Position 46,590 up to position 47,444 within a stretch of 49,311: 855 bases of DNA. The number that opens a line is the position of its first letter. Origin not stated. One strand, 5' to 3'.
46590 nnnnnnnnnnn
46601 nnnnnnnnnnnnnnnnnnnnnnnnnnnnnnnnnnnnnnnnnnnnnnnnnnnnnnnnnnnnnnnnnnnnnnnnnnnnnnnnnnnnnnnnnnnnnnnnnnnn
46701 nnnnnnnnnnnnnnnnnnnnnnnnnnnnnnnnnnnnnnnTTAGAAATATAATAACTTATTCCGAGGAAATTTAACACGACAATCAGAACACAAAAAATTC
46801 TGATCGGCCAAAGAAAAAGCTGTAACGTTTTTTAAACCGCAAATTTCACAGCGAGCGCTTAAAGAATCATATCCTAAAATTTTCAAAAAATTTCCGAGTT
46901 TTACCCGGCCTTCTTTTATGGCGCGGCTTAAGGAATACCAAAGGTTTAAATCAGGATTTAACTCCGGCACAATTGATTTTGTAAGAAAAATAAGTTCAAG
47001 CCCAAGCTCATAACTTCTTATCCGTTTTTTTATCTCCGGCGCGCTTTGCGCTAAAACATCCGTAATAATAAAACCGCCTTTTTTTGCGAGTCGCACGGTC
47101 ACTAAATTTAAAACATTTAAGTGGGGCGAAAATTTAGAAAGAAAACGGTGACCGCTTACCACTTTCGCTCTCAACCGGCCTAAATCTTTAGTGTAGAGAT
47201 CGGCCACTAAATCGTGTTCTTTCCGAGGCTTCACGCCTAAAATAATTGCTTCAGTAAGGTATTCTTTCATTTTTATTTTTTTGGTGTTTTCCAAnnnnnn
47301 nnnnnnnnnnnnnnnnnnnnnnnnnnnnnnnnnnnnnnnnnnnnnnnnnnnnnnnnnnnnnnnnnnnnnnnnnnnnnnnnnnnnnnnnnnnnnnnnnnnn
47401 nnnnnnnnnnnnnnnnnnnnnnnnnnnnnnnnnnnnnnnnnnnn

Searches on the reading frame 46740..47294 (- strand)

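Call 26: search_protein_families(library=pfam, proteins=[window:46740-47294:-], max_evalue=0.1)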
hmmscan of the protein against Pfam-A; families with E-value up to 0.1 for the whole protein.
window:46740-47294:- (184 aa): 2 families
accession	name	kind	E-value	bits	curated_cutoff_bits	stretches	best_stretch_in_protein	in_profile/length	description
PF11967.14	RecO_N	-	4.2e-09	36.7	27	1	9-73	1-66/80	Recombination protein O N terminal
PF14471.11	DUF4428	-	0.09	13.1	27.8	0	148-176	1-30/51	Domain of unknown function (DUF4428)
